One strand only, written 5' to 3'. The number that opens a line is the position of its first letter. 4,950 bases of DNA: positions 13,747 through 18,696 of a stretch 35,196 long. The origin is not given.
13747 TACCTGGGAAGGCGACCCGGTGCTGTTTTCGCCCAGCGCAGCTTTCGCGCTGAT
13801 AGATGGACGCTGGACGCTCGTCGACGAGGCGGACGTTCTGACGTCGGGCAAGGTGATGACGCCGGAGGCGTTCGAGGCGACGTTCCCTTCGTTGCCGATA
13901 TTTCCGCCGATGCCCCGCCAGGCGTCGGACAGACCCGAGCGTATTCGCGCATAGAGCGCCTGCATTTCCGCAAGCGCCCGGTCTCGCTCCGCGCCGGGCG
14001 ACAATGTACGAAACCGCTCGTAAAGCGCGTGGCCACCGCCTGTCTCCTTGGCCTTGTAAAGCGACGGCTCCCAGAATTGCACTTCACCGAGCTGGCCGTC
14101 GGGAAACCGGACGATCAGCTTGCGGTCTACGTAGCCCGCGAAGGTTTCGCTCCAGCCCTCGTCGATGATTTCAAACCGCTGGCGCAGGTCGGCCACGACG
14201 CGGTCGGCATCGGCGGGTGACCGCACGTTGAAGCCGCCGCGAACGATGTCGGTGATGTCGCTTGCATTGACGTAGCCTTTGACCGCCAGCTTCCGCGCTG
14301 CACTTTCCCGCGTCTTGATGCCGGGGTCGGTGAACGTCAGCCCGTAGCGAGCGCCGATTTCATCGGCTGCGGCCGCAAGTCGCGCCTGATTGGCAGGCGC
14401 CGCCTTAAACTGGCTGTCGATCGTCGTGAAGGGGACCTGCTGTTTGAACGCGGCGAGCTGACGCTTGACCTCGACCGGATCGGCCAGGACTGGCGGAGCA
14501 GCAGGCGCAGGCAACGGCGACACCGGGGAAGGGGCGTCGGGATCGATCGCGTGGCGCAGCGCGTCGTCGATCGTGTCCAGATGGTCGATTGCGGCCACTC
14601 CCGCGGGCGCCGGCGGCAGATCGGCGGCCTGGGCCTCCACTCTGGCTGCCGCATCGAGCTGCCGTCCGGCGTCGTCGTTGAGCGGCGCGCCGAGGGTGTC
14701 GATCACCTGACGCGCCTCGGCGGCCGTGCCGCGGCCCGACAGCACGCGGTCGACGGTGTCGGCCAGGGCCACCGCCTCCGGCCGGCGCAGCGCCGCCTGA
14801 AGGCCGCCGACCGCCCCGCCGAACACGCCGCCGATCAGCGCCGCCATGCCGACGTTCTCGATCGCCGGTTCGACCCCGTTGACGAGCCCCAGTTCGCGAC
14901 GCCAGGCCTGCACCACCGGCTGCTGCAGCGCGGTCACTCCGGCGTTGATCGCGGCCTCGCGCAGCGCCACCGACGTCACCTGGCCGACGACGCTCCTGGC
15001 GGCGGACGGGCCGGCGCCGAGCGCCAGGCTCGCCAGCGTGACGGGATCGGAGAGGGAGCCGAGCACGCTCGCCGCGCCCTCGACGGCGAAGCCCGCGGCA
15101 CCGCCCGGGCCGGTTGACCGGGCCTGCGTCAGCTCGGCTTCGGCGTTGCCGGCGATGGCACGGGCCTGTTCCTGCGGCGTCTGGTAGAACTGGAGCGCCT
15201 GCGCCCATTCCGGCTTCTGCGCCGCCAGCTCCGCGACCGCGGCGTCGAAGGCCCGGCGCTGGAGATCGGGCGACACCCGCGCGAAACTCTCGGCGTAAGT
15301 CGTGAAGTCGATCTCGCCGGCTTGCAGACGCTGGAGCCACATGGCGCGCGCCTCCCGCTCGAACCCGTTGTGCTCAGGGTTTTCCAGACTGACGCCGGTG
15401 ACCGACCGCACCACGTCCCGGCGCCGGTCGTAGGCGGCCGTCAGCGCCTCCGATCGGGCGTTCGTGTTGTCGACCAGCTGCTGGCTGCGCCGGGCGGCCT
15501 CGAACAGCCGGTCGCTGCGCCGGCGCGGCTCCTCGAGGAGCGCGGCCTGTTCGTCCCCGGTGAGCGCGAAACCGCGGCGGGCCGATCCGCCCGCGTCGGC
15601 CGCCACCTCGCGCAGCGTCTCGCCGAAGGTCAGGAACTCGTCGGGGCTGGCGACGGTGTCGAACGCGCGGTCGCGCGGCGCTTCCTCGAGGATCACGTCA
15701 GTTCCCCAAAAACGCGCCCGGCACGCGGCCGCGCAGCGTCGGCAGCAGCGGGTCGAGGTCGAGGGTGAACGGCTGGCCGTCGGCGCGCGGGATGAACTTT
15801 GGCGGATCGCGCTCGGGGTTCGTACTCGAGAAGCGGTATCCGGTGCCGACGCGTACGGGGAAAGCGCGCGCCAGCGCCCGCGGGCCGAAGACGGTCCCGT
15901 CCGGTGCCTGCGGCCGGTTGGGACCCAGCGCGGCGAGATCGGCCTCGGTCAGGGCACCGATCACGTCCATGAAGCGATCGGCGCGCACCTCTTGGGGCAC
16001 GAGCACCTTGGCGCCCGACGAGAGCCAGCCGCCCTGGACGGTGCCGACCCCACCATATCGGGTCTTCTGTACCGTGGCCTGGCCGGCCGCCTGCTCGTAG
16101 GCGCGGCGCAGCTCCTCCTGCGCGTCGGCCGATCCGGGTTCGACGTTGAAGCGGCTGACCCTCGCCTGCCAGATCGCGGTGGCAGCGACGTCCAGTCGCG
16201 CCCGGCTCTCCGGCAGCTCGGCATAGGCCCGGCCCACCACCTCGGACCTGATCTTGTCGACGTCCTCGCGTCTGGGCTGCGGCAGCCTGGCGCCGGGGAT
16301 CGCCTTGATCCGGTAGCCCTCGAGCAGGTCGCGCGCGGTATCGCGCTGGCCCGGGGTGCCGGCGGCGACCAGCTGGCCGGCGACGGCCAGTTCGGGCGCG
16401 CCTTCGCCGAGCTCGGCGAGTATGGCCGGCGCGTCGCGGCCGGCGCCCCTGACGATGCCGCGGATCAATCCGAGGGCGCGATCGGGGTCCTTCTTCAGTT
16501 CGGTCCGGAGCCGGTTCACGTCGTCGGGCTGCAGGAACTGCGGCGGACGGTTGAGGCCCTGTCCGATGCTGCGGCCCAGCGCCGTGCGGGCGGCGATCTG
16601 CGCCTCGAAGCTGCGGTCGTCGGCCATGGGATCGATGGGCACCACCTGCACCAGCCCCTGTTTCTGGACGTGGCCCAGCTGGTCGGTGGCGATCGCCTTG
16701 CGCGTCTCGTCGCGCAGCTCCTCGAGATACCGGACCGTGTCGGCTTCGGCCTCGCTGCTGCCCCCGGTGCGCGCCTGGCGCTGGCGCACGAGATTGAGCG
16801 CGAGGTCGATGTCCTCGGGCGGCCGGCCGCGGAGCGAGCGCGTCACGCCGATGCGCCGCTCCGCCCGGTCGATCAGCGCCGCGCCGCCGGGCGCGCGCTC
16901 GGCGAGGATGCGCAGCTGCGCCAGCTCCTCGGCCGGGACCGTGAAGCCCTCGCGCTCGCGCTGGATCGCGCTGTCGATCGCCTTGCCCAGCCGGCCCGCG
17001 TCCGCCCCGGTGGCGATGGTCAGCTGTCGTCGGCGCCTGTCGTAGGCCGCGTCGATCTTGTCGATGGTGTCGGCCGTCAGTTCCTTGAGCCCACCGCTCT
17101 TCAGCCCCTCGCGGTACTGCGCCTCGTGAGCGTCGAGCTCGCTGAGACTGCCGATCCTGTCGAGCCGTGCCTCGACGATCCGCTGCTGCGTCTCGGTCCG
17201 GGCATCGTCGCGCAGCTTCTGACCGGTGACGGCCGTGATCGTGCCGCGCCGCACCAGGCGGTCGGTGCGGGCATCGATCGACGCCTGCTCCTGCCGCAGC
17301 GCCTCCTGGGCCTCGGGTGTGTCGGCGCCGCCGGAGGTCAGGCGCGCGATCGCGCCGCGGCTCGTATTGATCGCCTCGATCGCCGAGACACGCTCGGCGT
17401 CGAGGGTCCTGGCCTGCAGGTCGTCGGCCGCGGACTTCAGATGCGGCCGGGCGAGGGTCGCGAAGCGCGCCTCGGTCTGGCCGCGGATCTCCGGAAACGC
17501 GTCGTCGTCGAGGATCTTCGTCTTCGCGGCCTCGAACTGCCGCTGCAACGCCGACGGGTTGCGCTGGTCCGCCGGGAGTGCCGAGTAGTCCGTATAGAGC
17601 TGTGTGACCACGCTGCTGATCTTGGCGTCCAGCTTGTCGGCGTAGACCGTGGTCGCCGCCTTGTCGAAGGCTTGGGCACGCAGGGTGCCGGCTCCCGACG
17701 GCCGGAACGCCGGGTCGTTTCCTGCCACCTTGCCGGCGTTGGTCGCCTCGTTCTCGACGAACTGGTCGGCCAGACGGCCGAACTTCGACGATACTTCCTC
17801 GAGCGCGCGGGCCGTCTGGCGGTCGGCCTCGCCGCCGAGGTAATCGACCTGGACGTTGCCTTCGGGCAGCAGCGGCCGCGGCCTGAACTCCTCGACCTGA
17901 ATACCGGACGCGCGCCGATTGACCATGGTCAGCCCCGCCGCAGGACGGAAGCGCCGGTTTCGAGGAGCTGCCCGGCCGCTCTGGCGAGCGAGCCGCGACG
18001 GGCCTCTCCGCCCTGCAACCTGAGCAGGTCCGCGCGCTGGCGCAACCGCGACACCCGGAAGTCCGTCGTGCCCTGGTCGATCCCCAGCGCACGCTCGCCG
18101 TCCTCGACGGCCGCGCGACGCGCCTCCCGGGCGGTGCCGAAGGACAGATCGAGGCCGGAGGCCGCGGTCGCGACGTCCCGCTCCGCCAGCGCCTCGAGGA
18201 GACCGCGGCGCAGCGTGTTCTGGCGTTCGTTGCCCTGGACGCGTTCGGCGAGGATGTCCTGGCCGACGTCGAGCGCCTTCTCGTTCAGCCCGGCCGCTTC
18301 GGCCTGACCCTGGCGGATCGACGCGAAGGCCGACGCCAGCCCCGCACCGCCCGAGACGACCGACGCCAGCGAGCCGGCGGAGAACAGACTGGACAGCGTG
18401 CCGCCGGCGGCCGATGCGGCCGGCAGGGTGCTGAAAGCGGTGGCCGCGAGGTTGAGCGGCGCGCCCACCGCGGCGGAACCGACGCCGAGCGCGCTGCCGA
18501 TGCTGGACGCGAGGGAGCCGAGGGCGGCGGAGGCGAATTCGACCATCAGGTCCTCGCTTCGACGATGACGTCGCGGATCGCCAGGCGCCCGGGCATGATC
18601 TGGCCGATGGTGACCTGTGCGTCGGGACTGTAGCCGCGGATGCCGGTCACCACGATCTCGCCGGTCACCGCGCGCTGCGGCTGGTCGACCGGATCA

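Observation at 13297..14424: RelA/SpoT-like (toxSAS-like) nucleotidyltransferase plus ParB-like domain embedded in an internal-virion (ejection) protein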

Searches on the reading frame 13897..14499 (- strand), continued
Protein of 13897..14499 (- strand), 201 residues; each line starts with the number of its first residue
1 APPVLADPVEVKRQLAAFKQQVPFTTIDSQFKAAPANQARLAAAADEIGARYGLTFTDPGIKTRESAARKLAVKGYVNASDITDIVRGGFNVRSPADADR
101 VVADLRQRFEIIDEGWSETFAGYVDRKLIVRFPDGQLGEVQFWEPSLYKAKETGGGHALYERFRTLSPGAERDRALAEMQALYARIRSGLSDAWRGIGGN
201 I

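Call 83: search_protein_families(library=pfam, alignment_id=A1, max_evalue=0.1)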
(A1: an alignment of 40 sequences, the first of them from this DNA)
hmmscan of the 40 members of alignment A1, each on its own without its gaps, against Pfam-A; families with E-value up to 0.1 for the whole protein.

A. member 1, seq(201 aa): 0 families

B. families by the number of members that match (of 40 scanned): 9 families
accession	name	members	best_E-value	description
PF04607.23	RelA_SpoT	2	0.001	Region found in RelA / SpoT proteins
PF09130.16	DUF1932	1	0.0094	Domain of unknown function (DUF1932)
PF19962.4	EAD9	1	0.012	Effector-associated domain 9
PF09299.17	Mu-transpos_C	1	0.026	Mu transposase, C-terminal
PF08854.15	DUF1824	1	0.05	Domain of unknown function (DUF1824)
PF17092.11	PCB_OB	1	0.067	Penicillin-binding protein OB-like domain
PF22580.2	KYNU_C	1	0.082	Kynureninase C-terminal domain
PF09751.14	Es2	1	0.088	Nuclear protein Es2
PF04081.18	DNA_pol_delta_4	1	0.099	DNA polymerase delta, subunit 4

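Call 84: search_protein_families(library=pfam, proteins=[P0004, P0057, P0136, P0085], max_evalue=0.001)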
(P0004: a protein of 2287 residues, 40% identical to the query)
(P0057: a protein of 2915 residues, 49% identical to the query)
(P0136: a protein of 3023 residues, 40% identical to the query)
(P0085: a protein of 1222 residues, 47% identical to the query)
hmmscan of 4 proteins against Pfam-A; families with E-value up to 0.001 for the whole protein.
P0004 (2287 aa): 1 family
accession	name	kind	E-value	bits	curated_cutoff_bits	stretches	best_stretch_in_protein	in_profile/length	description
PF18857.6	LPD38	-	4.4e-43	148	27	1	1885-2051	2-188/189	Large polyvalent protein associated domain 38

P0057 (2915 aa): 0 families

P0136 (3023 aa): 2 families
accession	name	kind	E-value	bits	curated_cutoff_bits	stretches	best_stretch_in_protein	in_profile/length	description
PF18857.6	LPD38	-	1.1e-35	123.9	27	1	2624-2792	1-175/189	Large polyvalent protein associated domain 38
PF18760.7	ART-PolyVal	-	9.2e-12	46.4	31.2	1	972-1026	1-52/140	ADP-Ribosyltransferase in polyvalent proteins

P0085 (1222 aa): 0 families

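Call 92: search_protein_families(library=padloc, proteins=[window:13897-14499:-], max_evalue=1)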
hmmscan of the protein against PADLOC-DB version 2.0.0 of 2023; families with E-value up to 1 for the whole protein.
window:13897-14499:- (201 aa): 0 families

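Call 95: find_encoding_contigs(protein=P0145, flank=8000, max_places=3)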
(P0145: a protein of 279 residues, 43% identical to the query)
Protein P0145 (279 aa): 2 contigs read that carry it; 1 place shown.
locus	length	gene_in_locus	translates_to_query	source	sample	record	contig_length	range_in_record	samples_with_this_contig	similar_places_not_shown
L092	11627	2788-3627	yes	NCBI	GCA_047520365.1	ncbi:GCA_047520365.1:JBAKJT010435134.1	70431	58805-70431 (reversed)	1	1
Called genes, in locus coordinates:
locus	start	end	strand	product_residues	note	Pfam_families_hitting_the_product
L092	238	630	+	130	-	-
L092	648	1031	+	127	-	-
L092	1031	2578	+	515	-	PF03354:TerL_ATPase, PF20441:TerL_nuclease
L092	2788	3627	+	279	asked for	-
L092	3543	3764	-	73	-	-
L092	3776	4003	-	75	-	-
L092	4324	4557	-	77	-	PF14373:Imm_superinfect (faint)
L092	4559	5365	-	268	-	PF12083:DUF3560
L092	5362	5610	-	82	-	-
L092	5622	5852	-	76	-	-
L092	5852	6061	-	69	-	-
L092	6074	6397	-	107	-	-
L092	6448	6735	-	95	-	-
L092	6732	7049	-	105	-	-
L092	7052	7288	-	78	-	-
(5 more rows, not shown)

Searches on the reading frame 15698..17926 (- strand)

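Call 10: search_protein_families(library=phrogs, proteins=[window:15698-17926:-], max_evalue=0.001)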
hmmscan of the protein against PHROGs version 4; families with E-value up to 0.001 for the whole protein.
window:15698-17926:- (742 aa): 0 families

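Call 18: search_protein_families(library=pfam, proteins=[window:15698-17926:-], max_evalue=10)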
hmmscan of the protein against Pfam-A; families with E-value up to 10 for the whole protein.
window:15698-17926:- (742 aa): 1 family
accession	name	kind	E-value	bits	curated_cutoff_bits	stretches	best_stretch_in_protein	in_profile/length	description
PF00212.23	ANP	-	0.15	12.7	27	1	254-264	19-29/31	Atrial natriuretic peptide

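Call 80: search_protein_families(library=ncbifam, proteins=[window:15698-17926:-], max_evalue=0.1)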
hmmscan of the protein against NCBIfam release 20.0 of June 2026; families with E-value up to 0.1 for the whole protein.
window:15698-17926:- (742 aa): 0 families

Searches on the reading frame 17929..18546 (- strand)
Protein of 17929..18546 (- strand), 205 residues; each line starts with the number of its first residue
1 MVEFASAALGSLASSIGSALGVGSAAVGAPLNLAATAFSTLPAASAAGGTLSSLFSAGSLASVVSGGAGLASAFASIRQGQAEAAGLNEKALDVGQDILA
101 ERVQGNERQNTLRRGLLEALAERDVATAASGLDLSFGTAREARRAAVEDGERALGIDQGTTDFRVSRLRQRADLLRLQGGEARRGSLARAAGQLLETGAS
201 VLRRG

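Call 10: search_protein_families(library=phrogs, proteins=[window:17929-18546:-], max_evalue=0.001)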
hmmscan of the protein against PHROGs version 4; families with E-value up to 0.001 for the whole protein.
window:17929-18546:- (205 aa): 1 family
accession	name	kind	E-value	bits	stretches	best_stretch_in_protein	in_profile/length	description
phrog_418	-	head and packaging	0.00025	22.2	1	59-202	7-150/166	internal virion protein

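Call 18: search_protein_families(library=pfam, proteins=[window:17929-18546:-], max_evalue=10)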
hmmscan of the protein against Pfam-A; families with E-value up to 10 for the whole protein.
window:17929-18546:- (205 aa): 0 families

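Call 80: search_protein_families(library=ncbifam, proteins=[window:17929-18546:-], max_evalue=0.1)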
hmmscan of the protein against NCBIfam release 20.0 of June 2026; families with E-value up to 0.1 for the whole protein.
window:17929-18546:- (205 aa): 0 families
